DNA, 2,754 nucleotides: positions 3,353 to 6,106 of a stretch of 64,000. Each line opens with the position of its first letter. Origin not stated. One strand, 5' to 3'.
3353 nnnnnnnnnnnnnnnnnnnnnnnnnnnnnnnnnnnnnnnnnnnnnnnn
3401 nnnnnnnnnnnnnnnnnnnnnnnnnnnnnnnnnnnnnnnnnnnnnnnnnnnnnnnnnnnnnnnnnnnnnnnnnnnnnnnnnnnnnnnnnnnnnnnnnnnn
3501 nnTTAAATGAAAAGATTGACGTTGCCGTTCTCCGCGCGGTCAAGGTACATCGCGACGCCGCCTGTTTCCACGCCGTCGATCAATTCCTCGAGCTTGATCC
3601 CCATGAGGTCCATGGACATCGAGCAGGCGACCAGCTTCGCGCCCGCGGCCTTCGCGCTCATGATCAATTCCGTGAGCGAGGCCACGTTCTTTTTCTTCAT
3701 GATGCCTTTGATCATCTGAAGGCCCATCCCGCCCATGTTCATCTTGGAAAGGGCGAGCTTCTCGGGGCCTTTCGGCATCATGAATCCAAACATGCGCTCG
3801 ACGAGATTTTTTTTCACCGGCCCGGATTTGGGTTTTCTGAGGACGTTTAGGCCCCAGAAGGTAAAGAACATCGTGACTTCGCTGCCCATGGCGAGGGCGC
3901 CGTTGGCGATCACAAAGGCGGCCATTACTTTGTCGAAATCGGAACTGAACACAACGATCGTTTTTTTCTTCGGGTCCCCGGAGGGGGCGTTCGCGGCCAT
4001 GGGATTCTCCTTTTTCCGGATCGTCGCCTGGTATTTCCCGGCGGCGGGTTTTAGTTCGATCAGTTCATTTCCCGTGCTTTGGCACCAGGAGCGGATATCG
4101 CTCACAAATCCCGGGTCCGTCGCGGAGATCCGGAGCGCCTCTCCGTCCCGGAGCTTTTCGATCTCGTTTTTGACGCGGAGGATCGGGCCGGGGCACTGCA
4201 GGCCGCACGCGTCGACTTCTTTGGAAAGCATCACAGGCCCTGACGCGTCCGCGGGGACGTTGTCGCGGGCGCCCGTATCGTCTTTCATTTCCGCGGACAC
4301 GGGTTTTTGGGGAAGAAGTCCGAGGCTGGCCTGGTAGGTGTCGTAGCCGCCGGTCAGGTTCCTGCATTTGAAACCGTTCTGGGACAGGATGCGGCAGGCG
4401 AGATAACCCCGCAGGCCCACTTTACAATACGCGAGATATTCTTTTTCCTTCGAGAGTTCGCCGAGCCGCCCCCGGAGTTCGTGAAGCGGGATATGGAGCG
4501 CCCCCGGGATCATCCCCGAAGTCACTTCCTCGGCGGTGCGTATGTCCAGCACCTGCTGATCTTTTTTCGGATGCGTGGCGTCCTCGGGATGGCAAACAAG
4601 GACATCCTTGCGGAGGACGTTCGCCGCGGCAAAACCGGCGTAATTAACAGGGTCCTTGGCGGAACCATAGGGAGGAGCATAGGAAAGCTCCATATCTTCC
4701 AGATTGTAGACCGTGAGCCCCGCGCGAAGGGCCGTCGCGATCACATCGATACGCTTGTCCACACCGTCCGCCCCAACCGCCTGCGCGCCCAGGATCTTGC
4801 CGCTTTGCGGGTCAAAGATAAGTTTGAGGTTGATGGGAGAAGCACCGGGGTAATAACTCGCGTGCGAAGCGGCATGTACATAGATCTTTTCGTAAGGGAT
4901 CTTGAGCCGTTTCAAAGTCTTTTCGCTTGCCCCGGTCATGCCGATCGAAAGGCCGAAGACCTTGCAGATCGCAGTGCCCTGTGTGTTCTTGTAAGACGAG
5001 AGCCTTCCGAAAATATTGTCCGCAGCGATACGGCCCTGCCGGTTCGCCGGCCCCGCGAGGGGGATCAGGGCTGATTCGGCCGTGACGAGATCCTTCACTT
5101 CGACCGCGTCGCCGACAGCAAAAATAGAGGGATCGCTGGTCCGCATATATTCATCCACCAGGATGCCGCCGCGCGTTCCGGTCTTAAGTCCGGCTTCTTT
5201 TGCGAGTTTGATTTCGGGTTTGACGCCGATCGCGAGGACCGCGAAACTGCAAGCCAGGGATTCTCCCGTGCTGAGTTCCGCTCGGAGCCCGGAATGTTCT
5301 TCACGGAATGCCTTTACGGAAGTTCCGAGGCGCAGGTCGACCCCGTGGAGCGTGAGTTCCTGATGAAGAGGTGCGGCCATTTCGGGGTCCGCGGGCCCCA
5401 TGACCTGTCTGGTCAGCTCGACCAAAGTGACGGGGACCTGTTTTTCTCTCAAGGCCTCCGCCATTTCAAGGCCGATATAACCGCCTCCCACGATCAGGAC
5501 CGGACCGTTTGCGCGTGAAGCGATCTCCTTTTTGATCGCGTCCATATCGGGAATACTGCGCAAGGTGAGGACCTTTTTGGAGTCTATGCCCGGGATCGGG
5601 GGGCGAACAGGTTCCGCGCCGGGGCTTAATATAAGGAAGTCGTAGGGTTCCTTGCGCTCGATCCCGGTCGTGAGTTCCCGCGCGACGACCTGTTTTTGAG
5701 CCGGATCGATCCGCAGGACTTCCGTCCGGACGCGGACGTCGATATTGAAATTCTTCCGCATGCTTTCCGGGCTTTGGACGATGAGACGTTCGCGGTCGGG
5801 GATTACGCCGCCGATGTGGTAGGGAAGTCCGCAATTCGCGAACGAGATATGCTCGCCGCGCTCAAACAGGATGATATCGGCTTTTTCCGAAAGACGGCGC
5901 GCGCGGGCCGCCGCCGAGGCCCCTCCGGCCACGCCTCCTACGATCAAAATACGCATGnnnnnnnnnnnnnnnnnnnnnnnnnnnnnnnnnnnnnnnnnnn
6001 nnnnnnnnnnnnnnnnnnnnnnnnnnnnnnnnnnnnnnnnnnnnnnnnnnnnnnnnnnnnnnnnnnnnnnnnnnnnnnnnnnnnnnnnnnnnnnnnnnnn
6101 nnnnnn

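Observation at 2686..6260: Persulfide-detox style locus: ArsR regulator, giant CoADR-rhodanese-TusA-DsrE fusion, secreted peroxiredoxin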

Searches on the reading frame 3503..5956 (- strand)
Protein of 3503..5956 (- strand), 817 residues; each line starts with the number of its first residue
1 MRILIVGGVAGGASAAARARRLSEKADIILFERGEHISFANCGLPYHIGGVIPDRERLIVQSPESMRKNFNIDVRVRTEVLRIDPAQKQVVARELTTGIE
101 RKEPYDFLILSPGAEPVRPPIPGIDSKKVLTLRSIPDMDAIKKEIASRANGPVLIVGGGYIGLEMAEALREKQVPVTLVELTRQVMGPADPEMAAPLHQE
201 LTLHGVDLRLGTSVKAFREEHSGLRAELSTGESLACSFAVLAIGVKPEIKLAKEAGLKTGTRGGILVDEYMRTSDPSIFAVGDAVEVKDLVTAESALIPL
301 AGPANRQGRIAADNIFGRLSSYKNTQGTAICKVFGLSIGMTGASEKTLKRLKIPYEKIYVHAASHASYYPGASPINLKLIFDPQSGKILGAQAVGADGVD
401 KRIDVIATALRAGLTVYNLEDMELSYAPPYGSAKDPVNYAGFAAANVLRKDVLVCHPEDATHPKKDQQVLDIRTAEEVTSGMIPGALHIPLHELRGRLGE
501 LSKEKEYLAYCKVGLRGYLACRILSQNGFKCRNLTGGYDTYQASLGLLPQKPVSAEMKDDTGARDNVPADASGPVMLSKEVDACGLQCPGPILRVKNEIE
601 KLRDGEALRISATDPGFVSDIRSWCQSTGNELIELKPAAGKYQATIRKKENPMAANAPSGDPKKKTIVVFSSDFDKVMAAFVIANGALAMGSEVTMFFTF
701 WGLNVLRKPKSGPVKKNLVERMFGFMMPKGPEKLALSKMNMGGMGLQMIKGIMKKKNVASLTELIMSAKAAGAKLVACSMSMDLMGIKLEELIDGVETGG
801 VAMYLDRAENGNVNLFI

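Call 3: search_protein_families(library=pfam, proteins=[window:3503-5956:-], max_evalue=0.01)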
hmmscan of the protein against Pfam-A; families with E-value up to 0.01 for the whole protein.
window:3503-5956:- (817 aa): 13 families
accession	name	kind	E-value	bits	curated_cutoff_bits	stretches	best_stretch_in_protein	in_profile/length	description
PF07992.20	Pyr_redox_2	-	2.9e-62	211.2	26.1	1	1-290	1-278/291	Pyridine nucleotide-disulphide oxidoreductase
PF13686.11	DrsE_2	-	1.4e-60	204.2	25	1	663-816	2-156/156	DsrE/DsrF/DrsH-like family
PF01206.22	TusA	-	2.4e-21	75.8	28.6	1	579-648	1-70/70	Sulfurtransferase TusA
PF00070.33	Pyr_redox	-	1.1e-17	64.8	22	1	153-223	2-72/82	Pyridine nucleotide-disulphide oxidoreductase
PF02852.28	Pyr_redox_dim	-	3.2e-14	53.5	25.3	1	329-431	2-103/110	Pyridine nucleotide-disulphide oxidoreductase, dimerisation domain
PF00581.25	Rhodanese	-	1.6e-12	48.2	22.2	1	465-543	12-101/102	Rhodanese-like domain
PF13450.12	NAD_binding_8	-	1.8e-07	31.8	21.9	0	5-38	1-32/68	NAD(P)-binding Rossmann-like domain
PF02635.20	DsrE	-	4.9e-07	30.4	22.7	1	664-806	2-105/116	DsrE/DsrF-like family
PF13738.12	Pyr_redox_3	-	6.2e-07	29.4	30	1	65-282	89-305/305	Pyridine nucleotide-disulphide oxidoreductase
PF01266.30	DAO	-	7.1e-05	22.9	27.9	0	153-180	2-29/353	FAD dependent oxidoreductase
PF03486.20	HI0933_like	-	0.0028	17.6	50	0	197-246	115-165/244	HI0933-like protein Rossmann domain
PF13454.12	NAD_binding_9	-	0.0093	16.4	21.8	0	155-182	2-33/155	FAD-NAD(P)-binding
PF13241.12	NAD_binding_7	-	0.0097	16.9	22.1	0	152-181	9-38/104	Putative NAD(P)-binding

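Call 4: search_protein_families(library=ncbifam, proteins=[window:3503-5956:-], max_evalue=0.01)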
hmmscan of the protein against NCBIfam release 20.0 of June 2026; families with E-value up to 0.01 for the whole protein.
window:3503-5956:- (817 aa): 69 families (the best 25 are shown)
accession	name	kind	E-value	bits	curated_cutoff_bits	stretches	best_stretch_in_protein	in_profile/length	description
TIGR03385.1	CoA_CoA_reduc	equivalog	3.2e-146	487.6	578.8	1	2-441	1-439/439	CoA-disulfide reductase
NF007123.0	PRK09564.1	equivalog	2.8e-113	378.9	458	1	1-444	1-443/444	CoA-disulfide reductase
NF010037.0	PRK13512.1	equivalog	1.3e-95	320.8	394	1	2-444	3-437/438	CoA-disulfide reductase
NF046103.1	NOXase_Strep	equivalog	1.1e-62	212.5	600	1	2-445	1-439/442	H2O-forming NADH oxidase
TIGR02374.1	nitri_red_nirB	equivalog_domain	7e-47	160.3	578.35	1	24-345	24-332/794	nitrite reductase large subunit NirB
NF003437.0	PRK04965.1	equivalog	2.3e-41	142.1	392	1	3-292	5-282/378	NADH:flavorubredoxin reductase NorW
NF045765.1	PhenlGlyoxDHPadH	equivalog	3.5e-41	141.4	475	1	3-319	5-311/416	NADH-dependent phenylglyoxylate dehydrogenase subunit epsilon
NF042949.2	3PPDioc_HcaD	equivalog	6e-41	140.5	450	1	3-319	4-309/386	3-phenylpropionate/cinnamic acid dioxygenase ferredoxin--NAD(+) reductase subunit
TIGR01350.1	lipoamide_DH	equivalog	3.4e-36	124.9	408.8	1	101-421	128-435/461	dihydrolipoyl dehydrogenase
NF007286.0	PRK09754.1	equivalog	1.3e-34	119.7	447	1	3-317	6-308/400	phenylpropionate dioxygenase ferredoxin reductase subunit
TIGR02053.1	MerA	equivalog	8.1e-34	117.4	454.45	1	105-426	130-439/465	mercury(II) reductase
NF004943.0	PRK06292.2-1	equivalog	1.5e-31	109.7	432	1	89-423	116-438/456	dihydrolipoyl dehydrogenase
NF041682.1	ant_diox_AndAa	equivalog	5.8e-30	104.3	650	1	5-324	8-318/406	anthranilate 1,2-dioxygenase system ferredoxin--NAD(+) reductase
NF011565.0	PRK14989.1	subfamily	6.2e-30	103.9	883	1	68-347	70-339/847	nitrite reductase large subunit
TIGR01424.1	gluta_reduc_2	equivalog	2e-27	95.9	606.05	1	109-417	135-426/446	glutathione-disulfide reductase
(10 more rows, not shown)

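Call 8: find_homologous_proteins(query=window:3503-5956:-, max_evalue=1e-10)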
Query window:3503-5956:- (817 aa): 8000 proteins with E <= 1e-10 among 8000 candidates; the best 120 are listed.
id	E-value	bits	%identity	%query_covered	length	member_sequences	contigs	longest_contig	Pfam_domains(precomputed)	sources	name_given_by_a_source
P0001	0.0e+0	1820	100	100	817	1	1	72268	PF13450.13,PF02852.29,PF07992.21,PF00070.34,PF00581.26,PF02635.21,PF13738.13,PF13686.12,PF01206.23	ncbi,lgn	-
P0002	0.0e+0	1477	80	100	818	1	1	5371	PF13450.13,PF02852.29,PF07992.21,PF00070.34,PF00581.26,PF02635.21,PF13686.12,PF01206.23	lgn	-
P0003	0.0e+0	1472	81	100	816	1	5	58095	PF13450.13,PF02852.29,PF07992.21,PF00070.34,PF00581.26,PF02635.21,PF13738.13,PF13686.12,PF01206.23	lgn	-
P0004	0.0e+0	1457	80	100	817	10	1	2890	PF13450.13,PF02852.29,PF07992.21,PF00070.34,PF00581.26,PF02635.21,PF13686.12,PF01206.23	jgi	jgi:NADPH-dependent 2,4-dienoyl-CoA reductase/sulfur reductase-like enzyme/peroxiredoxin family prot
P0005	0.0e+0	1455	78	100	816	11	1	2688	PF13450.13,PF02852.29,PF07992.21,PF00070.34,PF00581.26,PF02635.21,PF13686.12,PF01206.23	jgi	-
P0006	0.0e+0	1452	79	100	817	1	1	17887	PF13450.13,PF02852.29,PF07992.21,PF00070.34,PF00581.26,PF02635.21,PF13686.12,PF01206.23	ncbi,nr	ncbi:MAG: DsrE/DsrF/DrsH-like family protein [Candidatus Omnitrophica bacterium]|nr:DsrE/DsrF/DrsH-l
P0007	0.0e+0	1445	79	100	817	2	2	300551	PF13450.13,PF02852.29,PF07992.21,PF00070.34,PF00581.26,PF02635.21,PF13686.12,PF01206.23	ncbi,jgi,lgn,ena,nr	ncbi:MAG TPA: FAD-dependent oxidoreductase [Candidatus Omnitrophota bacterium]|nr:FAD-dependent oxid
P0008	0.0e+0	1441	79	100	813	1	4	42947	PF13450.13,PF02852.29,PF07992.21,PF00070.34,PF00581.26,PF02635.21,PF13686.12,PF01206.23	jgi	jgi:NADPH-dependent 2,4-dienoyl-CoA reductase/sulfur reductase-like enzyme/peroxiredoxin family prot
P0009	0.0e+0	1434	79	100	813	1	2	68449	PF13450.13,PF02852.29,PF07992.21,PF00070.34,PF00581.26,PF02635.21,PF13738.13,PF13686.12,PF01206.23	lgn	-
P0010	0.0e+0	1434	79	100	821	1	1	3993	PF13450.13,PF02852.29,PF07992.21,PF00070.34,PF00581.26,PF02635.21,PF13738.13,PF13686.12,PF01206.23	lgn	-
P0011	0.0e+0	1428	77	100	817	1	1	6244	PF01266.31,PF13450.13,PF02852.29,PF07992.21,PF00070.34,PF00581.26,PF02635.21,PF13738.13,PF13686.12,PF01206.23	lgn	-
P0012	0.0e+0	1421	78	100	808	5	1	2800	PF13450.13,PF02852.29,PF07992.21,PF00070.34,PF00581.26,PF02635.21,PF13686.12,PF01206.23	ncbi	-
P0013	0.0e+0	1407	77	100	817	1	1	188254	PF01266.31,PF13450.13,PF02852.29,PF07992.21,PF00070.34,PF00581.26,PF02635.21,PF13738.13,PF03486.21,PF13686.12,PF01206.23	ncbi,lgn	-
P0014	0.0e+0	1405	77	100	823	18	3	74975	PF13450.13,PF02852.29,PF07992.21,PF00070.34,PF00581.26,PF02635.21,PF13686.12,PF01206.23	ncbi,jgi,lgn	ncbi:MAG: FAD-dependent oxidoreductase [Candidatus Omnitrophota bacterium]|jgi:NADPH-dependent 2,4-d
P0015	0.0e+0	1400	76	100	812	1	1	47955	PF01266.31,PF13450.13,PF02852.29,PF07992.21,PF00070.34,PF00581.26,PF02635.21,PF13738.13,PF13686.12,PF01206.23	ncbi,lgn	-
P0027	0.0e+0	1222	69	100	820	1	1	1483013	PF02852.29,PF07992.21,PF00070.34,PF00581.26,PF02635.21,PF13738.13,PF03486.21,PF13686.12,PF01206.23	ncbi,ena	-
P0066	0.0e+0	1177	65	100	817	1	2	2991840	PF13450.13,PF02852.29,PF07992.21,PF00070.34,PF00581.26,PF02635.21,PF13686.12,PF01206.23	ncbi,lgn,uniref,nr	ncbi:DsrE/DsrF/DrsH-like family protein [Candidatus Symbiobacter mobilis]|uniref:NAD(FAD)-dependent 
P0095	0.0e+0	1167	64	97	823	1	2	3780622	PF13450.13,PF02852.29,PF07992.21,PF00070.34,PF00581.26,PF02635.21,PF13738.13,PF03486.21,PF13686.12,PF01206.23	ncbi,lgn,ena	-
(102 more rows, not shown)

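Call 10: find_encoding_contigs(protein=P0001, flank=10000, max_places=3)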
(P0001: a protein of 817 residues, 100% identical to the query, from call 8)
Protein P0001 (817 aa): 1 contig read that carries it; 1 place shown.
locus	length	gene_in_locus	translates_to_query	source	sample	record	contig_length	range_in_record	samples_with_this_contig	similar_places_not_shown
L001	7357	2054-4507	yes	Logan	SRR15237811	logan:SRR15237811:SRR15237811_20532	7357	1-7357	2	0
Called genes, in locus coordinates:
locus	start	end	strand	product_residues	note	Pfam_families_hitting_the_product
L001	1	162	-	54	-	?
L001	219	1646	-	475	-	PF02321:OEP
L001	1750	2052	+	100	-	PF12840:HTH_20, PF01022:HTH_5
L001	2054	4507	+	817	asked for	PF07992:Pyr_redox_2, PF13450:NAD_binding_8 (faint), PF13738:Pyr_redox_3 (weak), PF00070:Pyr_redox, PF02852:Pyr_redox_dim, PF00581:Rhodanese, PF01206:TusA, PF13686:DrsE_2, +1 more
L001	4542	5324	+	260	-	PF00578:AhpC-TSA, PF08534:Redoxin, PF10417:1-cysPrx_C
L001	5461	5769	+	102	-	PF02001:DUF134, PF08281:Sigma70_r4_2 (faint)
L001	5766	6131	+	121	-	PF02579:Nitro_FeMo-Co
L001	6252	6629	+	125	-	PF13622:4HBT_3 (weak), PF03061:4HBT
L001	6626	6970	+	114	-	PF09719:C_GCAxxG_C_C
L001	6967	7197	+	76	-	-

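Call 12: find_related_loci(query=window:3503-5956:-, collection=genome_contigs, flank=6000)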
Query window:3503-5956:- (817 aa) in genome_contigs; peptide patterns used: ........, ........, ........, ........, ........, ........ (x = any residue, [..] = any of these).
240 stretches matched a pattern; 119 encode a relative of the query (tblastn E <= 1e-3); the best 80 are kept; 80 distinct loci.
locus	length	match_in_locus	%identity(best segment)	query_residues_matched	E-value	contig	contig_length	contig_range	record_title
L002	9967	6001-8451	79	1-817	0e+0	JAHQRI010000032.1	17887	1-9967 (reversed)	MAG: Candidatus Omnitrophota bacterium isolate Go_SlDig_bin_476 Go_SlDig_8968_length_17887_cov_4.208615, whole genome sh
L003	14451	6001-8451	79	1-817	0e+0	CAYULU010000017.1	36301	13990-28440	MAG TPA_asm: uncultured bacterium isolate SRP263991_co2_526 genome assembly, contig: NODE_1043_length_36301_cov_87.48551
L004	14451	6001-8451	79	1-817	0e+0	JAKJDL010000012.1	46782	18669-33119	MAG: Candidatus Omnitrophota bacterium isolate UR.bin134 NODE_12_length_46782_cov_4.766256, whole genome shotgun sequenc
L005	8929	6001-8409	62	14-817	0e+0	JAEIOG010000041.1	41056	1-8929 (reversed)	MAG: Phycisphaerae bacterium isolate MAG24 NODE_811_length_41056_cov_1309.004344, whole genome shotgun sequence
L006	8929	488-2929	64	2-817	0e+0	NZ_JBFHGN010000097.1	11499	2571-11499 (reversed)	MAG: Pontiella sp. isolate Mix_sand07.2021.05.G.155 k141_2916123_length_11499_cov_10.0000, whole genome shotgun sequence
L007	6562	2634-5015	63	22-817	0e+0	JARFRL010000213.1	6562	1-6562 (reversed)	MAG: Pontiella desulfatans isolate MAG_Ve_Sed_49 k141_4655216, whole genome shotgun sequence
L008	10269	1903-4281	63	22-817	0e+0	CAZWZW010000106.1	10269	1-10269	MAG TPA_asm: uncultured Verrucomicrobiota bacterium isolate binchicken_co275_157 genome assembly, contig: NODE_10362_len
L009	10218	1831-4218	62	22-817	0e+0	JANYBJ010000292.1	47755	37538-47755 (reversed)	MAG: bacterium isolate GL140_5_metabat_74_sub GL140_5_k141_3197547, whole genome shotgun sequence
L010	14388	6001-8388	63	22-817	0e+0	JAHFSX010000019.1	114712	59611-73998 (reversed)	MAG: Verrucomicrobia bacterium isolate nzgw607 NODE_92_length_114713_cov_5.638221, whole genome shotgun sequence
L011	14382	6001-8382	62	22-817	0e+0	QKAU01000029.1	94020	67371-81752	MAG: Kiritimatiellales bacterium isolate SZUA-380 scaffold_289, whole genome shotgun sequence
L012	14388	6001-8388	62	22-817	0e+0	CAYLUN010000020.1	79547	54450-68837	MAG TPA_asm: uncultured Lentisphaeraceae bacterium isolate SRP272421_co4_436 genome assembly, contig: NODE_397_length_79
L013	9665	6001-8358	59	22-817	0e+0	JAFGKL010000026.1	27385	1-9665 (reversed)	MAG: Sedimentisphaerales bacterium isolate Zod_Metabat.331 k87_887873, whole genome shotgun sequence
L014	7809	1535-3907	60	27-817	0e+0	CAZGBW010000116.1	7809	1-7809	MAG TPA_asm: uncultured Victivallales bacterium isolate SRP272421_co2_8 genome assembly, contig: NODE_36432_length_7809_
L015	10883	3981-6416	60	2-817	0e+0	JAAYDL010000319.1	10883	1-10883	MAG: Lentisphaerae bacterium isolate AS06rmzACSIP_553 609930_AS06, whole genome shotgun sequence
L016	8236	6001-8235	77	1-746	0e+0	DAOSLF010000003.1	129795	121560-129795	MAG TPA_asm: Candidatus Omnitrophota bacterium isolate AMR_MDS_1630 NODE_127_length_129795_cov_9.776037, whole genome sh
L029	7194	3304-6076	50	1-817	0e+0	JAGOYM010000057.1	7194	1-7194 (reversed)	MAG: Leptotrichiaceae bacterium isolate Gw_Inlet_bin_89 Gw_Inlet_19718_length_7194_cov_79.012877, whole genome shotgun s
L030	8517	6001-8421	50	1-817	0e+0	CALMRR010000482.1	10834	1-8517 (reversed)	MAG TPA_asm: uncultured Petrotoga sp. isolate SRR5007357_bin.106_CONCOCT_v1.1_MAG genome assembly, contig: ERZ778037.583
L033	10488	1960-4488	51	2-817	0e+0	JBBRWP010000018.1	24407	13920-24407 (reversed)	MAG: Acetivibrionales bacterium isolate La4_metabat2.014 La4_metabat2.014_K_1969382_L_24407_cov_15.9706, whole genome sh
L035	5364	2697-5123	49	1-817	0e+0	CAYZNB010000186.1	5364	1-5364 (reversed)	MAG TPA_asm: uncultured Thermotogaceae bacterium isolate SRP241326_co1_280 genome assembly, contig: NODE_18057_length_53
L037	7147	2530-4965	50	2-817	0e+0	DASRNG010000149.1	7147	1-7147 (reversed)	MAG TPA_asm: Oscillospiraceae bacterium isolate SMAG_U10236 k141_728987, whole genome shotgun sequence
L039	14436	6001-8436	48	14-817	0e+0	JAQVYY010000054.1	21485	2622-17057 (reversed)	MAG: Bacteroidales bacterium isolate STF2_160 NODE_5911_length_21485_cov_7.520929_Sandtown_F2, whole genome shotgun sequ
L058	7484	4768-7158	47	1-817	0e+0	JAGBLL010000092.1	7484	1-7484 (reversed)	MAG: Bacilli bacterium isolate RGIG9223 Water_deer_Rumen-2__c367195, whole genome shotgun sequence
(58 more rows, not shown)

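Call 17: search_solved_structures(query=window:3503-5956:-, max_evalue=0.00001, show_alignments=0)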
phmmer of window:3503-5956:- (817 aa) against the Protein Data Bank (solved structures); distinct sequences matched with E-value up to 0.00001: 189 (the best 60 are shown).
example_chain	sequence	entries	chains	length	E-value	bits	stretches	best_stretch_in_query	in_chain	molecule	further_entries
3nta_A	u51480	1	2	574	1.5e-189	635.2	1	2-543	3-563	FAD-dependent pyridine nucleotide-disulphide oxidoreductase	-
4ocg_A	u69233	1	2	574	1e-188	632.4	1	2-543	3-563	FAD-dependent pyridine nucleotide-disulphide oxidoreductase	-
3ntd_A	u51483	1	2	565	5.6e-188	630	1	2-542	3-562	FAD-dependent pyridine nucleotide-disulphide oxidoreductase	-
3nt6_A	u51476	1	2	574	1.3e-186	625.4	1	2-543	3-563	FAD-dependent pyridine nucleotide-disulphide oxidoreductase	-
3icr_A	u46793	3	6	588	2.3e-176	591.6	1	2-543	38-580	Coenzyme A-Disulfide Reductase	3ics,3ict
8a56_A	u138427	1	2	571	8.4e-151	507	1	2-542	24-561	Coenzyme A-persulfide reductase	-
6pfz_D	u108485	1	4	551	1.3e-103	350.9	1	1-537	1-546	NADH oxidase (NoxA-3)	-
3cgb_A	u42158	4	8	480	9.6e-88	298.5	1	2-441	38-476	Pyridine nucleotide-disulfide oxidoreductase, class I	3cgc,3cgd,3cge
6ruz_A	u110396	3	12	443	1.4e-81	278.1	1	2-440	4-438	NADH oxidase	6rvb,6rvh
1yqz_A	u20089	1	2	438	2.6e-73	250.8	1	2-444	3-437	coenzyme A disulfide reductase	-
4em3_A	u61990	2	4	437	2.7e-73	250.7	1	2-444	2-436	Coenzyme A disulfide reductase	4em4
4emw_A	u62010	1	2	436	3.7e-73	250.3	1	2-443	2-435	Coenzyme A disulfide reductase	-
4eqr_A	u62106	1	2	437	9.7e-73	248.9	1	2-444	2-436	Coenzyme A disulfide reductase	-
4eqs_A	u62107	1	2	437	9.7e-73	248.9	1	2-444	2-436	Coenzyme A disulfide reductase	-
4eqw_A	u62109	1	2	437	3.5e-72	247.1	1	2-444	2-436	Coenzyme A disulfide reductase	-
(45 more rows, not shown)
